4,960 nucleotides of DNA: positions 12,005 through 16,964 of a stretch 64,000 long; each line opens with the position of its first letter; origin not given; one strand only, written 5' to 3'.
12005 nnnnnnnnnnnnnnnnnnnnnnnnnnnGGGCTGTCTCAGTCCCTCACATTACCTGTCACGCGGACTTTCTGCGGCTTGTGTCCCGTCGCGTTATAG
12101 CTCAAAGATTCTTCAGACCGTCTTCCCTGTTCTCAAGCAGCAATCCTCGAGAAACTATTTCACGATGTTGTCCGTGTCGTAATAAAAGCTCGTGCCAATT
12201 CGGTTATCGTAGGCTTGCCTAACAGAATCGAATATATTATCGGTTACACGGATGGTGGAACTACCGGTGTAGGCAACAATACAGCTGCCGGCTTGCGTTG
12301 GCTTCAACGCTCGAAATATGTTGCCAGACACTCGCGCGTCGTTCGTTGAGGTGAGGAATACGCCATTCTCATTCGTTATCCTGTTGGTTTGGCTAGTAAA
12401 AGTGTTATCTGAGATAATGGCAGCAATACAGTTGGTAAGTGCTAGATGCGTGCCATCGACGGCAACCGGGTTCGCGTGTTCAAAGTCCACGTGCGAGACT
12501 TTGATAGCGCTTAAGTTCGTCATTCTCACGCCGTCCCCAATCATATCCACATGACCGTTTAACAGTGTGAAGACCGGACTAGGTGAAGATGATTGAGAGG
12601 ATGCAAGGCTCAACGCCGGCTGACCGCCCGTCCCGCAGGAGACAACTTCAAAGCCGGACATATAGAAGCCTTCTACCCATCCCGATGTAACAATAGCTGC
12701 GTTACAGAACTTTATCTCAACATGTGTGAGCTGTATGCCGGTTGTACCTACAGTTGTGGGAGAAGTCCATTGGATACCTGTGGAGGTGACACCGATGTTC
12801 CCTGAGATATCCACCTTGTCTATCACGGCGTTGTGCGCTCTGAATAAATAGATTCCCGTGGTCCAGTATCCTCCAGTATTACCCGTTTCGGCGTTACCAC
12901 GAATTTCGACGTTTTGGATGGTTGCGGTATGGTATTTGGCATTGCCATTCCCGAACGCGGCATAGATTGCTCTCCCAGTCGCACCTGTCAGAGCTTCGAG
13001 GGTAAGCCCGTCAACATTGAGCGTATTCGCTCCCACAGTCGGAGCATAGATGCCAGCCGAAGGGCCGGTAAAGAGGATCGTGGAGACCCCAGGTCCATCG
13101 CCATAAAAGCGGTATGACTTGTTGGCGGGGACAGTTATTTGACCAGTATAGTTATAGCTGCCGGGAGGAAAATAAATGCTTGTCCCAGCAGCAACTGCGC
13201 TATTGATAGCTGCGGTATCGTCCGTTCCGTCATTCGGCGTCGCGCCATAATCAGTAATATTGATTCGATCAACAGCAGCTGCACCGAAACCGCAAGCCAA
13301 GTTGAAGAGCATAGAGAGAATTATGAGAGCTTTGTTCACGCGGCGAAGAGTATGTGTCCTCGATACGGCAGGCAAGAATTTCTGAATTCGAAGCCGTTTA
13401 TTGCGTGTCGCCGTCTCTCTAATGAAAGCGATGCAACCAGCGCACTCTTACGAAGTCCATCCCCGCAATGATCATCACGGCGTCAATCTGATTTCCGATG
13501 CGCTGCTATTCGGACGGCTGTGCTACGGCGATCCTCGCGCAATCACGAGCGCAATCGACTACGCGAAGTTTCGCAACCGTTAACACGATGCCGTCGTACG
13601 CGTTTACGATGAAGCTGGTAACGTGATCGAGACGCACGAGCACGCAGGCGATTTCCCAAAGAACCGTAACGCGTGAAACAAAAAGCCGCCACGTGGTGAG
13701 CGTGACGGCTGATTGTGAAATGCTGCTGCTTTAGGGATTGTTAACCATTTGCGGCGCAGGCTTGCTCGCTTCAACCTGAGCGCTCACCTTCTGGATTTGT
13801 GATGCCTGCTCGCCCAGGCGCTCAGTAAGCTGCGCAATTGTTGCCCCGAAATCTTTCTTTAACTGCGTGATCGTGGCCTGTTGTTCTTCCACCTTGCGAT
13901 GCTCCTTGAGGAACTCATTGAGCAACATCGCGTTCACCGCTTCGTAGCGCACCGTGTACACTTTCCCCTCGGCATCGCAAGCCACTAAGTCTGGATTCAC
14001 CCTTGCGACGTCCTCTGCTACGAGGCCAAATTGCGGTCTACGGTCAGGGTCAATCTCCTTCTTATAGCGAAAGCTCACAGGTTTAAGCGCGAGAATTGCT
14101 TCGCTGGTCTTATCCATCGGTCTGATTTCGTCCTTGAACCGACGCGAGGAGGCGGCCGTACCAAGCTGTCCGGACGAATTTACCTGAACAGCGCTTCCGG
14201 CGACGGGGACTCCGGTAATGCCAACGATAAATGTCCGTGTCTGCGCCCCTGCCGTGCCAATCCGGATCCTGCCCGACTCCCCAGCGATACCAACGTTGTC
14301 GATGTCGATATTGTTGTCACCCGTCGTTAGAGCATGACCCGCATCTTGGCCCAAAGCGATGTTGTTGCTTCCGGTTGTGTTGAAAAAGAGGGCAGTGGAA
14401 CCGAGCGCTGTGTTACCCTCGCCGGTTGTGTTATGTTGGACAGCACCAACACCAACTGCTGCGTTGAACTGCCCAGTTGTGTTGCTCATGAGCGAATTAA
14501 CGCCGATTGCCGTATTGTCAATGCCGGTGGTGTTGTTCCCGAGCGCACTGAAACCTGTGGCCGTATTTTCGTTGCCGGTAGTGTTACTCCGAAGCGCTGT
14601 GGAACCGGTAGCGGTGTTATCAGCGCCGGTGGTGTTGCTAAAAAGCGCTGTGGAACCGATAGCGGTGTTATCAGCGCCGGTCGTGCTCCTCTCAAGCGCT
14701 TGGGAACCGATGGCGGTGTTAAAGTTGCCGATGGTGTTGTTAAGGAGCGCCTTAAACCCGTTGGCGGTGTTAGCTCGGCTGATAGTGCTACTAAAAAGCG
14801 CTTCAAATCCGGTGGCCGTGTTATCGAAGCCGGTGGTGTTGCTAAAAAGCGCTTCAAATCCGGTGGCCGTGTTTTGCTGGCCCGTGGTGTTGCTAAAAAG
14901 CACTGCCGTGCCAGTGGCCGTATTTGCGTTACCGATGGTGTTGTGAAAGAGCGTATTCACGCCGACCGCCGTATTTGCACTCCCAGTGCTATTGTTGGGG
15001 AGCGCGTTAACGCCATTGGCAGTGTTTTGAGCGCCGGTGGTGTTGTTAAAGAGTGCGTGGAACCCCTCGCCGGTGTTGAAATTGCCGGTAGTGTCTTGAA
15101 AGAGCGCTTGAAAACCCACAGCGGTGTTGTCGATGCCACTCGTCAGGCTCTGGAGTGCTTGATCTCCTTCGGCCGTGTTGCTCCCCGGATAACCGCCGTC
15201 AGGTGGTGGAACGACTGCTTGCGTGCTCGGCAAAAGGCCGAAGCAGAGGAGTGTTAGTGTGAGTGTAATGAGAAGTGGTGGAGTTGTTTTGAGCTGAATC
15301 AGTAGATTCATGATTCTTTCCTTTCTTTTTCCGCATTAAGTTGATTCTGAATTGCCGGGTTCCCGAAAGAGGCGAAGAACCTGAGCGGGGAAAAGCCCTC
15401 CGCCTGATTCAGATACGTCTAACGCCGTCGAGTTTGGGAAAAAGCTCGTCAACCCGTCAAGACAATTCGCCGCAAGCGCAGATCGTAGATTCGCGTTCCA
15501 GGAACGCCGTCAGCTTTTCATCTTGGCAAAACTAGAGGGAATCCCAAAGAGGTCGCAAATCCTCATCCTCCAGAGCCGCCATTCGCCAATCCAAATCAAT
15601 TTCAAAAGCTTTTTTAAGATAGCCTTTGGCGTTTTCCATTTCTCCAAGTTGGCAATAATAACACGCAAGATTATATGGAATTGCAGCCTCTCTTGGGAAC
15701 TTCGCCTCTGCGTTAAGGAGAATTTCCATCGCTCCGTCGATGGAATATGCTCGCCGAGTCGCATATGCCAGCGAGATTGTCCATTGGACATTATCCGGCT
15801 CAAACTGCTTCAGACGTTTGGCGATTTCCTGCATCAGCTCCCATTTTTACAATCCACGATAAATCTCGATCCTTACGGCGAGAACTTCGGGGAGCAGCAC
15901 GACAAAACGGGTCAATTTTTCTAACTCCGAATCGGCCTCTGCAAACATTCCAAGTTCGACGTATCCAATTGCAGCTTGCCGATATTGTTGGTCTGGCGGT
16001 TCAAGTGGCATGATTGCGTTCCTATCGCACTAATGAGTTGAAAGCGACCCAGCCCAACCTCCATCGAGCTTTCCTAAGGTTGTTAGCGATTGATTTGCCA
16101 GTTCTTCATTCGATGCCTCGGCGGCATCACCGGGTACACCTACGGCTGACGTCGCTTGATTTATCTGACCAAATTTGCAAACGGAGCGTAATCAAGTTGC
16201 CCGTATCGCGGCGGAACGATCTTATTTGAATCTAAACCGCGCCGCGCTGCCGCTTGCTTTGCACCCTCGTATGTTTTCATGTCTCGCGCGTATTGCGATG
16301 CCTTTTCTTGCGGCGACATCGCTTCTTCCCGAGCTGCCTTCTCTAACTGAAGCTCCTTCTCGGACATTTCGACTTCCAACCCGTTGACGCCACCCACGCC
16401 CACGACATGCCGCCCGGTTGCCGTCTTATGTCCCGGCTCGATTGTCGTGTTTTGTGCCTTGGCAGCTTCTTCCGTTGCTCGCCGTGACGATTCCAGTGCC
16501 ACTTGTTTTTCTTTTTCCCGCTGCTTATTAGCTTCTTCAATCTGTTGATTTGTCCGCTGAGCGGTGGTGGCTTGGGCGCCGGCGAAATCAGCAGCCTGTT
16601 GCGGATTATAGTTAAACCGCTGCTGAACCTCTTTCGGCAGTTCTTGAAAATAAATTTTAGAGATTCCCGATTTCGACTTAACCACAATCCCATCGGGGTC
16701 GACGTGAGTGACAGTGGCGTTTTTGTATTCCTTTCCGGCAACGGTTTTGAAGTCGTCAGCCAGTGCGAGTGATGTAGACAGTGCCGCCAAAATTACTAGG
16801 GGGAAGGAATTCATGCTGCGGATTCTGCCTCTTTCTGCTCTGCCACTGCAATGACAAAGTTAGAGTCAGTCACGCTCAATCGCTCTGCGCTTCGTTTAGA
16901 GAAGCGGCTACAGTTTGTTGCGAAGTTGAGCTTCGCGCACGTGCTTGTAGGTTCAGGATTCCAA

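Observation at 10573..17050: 6.4-kb islet bounded by a 43-nt direct repeat of the 5' half of tRNA-Leu(CAA), with duplicated promoter geometry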

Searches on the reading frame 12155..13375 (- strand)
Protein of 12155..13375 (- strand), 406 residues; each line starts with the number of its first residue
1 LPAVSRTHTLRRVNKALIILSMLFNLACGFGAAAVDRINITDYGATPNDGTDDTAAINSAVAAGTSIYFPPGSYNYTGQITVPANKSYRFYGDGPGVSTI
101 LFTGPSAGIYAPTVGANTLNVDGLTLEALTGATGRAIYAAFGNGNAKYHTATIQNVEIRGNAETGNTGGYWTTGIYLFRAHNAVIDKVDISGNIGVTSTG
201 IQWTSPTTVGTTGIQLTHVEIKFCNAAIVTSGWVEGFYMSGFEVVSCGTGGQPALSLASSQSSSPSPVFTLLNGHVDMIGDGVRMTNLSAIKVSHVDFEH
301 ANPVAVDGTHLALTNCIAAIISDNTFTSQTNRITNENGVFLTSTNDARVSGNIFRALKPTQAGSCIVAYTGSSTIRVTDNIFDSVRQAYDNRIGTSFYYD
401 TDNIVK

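Call 6: search_protein_families(library=pfam, proteins=[window:12155-13375:-], max_evalue=0.01)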
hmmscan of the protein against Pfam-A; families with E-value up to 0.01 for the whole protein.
window:12155-13375:- (406 aa): 1 family
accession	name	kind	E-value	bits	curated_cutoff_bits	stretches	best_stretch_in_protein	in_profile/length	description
PF12708.12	Pect-lyase_RHGA_epim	-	8.1e-10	39.3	27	1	38-250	2-211/213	Rhamnogalacturonase A/epimerase, pectate lyase-like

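Call 76: search_protein_families(library=phrogs, proteins=[window:12155-13375:-], max_evalue=0.001)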
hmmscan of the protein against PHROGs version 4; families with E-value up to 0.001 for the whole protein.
window:12155-13375:- (406 aa): 4 families
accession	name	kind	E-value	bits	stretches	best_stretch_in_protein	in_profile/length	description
phrog_2234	-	tail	2e-07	31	1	38-85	186-238/757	tail spike protein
phrog_4775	-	connector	1.2e-05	24.5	1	38-103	134-197/876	pre-neck appendage protein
phrog_15175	-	head and packaging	5.4e-05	22.8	1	34-76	229-271/647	virion structural protein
phrog_18522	-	tail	0.00053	19.4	1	35-77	171-216/612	tail protein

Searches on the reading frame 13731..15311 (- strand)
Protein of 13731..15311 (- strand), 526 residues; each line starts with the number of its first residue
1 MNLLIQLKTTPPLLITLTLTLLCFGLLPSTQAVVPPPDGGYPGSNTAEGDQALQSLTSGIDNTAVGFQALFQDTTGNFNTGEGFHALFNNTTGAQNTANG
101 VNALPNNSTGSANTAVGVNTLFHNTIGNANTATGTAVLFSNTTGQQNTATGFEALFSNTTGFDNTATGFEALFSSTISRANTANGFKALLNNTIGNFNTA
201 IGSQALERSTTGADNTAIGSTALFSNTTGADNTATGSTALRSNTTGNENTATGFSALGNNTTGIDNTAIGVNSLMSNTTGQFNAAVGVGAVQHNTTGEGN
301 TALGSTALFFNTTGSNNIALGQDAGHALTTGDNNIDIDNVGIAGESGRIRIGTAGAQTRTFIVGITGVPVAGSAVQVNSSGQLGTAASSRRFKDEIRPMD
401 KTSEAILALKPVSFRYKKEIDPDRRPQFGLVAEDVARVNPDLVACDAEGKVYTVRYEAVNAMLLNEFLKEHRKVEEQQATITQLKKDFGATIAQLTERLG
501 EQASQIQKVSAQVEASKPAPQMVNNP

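Call 6: search_protein_families(library=pfam, proteins=[window:13731-15311:-], max_evalue=0.01)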
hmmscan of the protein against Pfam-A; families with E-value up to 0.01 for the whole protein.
window:13731-15311:- (526 aa): 1 family
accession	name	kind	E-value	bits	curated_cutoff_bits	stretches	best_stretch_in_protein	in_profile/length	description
PF13884.11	Peptidase_S74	-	1.6e-11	44.7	22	1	388-443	1-57/58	Chaperone of endosialidase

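Call 76: search_protein_families(library=phrogs, proteins=[window:13731-15311:-], max_evalue=0.001)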
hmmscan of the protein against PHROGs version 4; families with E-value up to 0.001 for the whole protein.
window:13731-15311:- (526 aa): 9 families
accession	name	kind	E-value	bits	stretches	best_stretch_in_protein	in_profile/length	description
phrog_23837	-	head and packaging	2.3e-57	196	3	178-457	192-475/507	virion structural protein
phrog_6002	-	head and packaging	6.8e-51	174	3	230-334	700-803/1183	virion structural protein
phrog_4636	-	tail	6.9e-44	151.4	3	226-345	232-345/763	tail spike protein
phrog_1980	-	tail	3.2e-11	44.2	1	117-493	166-442/449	tail fiber protein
phrog_8443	-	tail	1.3e-09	38.5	1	89-464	257-614/636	tail fiber protein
phrog_14572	-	tail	3.3e-09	37.3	1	385-487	362-476/484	tail fiber protein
phrog_33119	-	tail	1.4e-06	28.1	1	352-483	518-636/643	long tail fiber protein distal subunit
phrog_1786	-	head and packaging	1.4e-05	24.1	1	190-477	955-1239/1246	minor head protein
phrog_5413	-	tail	0.00049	20.4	1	378-486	197-321/334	minor tail protein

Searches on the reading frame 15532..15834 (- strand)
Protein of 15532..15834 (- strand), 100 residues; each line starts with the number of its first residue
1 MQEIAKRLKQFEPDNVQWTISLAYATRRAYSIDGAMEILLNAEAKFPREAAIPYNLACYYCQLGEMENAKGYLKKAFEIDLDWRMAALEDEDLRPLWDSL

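Call 6: search_protein_families(library=pfam, proteins=[window:15532-15834:-], max_evalue=0.01)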
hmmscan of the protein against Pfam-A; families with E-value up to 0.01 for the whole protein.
window:15532-15834:- (100 aa): 3 families
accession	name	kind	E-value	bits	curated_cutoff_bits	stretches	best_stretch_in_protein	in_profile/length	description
PF13181.12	TPR_8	-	0.00016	22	25.7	1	54-80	5-31/34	Tetratricopeptide repeat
PF13374.12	TPR_10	-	0.0018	18.6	27.5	0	55-79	7-31/42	Tetratricopeptide repeat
PF07719.23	TPR_2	-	0.0036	17.7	27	1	54-80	5-31/34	Tetratricopeptide repeat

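Call 76: search_protein_families(library=phrogs, proteins=[window:15532-15834:-], max_evalue=0.001)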
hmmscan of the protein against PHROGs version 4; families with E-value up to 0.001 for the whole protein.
window:15532-15834:- (100 aa): 0 families

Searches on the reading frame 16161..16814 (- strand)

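Call 6: search_protein_families(library=pfam, proteins=[window:16161-16814:-], max_evalue=0.01)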
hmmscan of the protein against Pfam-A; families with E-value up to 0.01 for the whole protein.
window:16161-16814:- (217 aa): 1 family
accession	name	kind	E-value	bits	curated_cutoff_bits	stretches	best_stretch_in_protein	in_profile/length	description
PF09675.16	Chlamy_scaf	-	0.00024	21.7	25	1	55-103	78-125/134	Chlamydia-phage Chp2 scaffold (Chlamy_scaf)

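Call 76: search_protein_families(library=phrogs, proteins=[window:16161-16814:-], max_evalue=0.001)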
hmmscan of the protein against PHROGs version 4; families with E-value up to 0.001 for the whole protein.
window:16161-16814:- (217 aa): 1 family
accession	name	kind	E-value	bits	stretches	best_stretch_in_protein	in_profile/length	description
phrog_1642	-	head and packaging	0.00042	21.3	1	55-116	81-141/152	virion structural protein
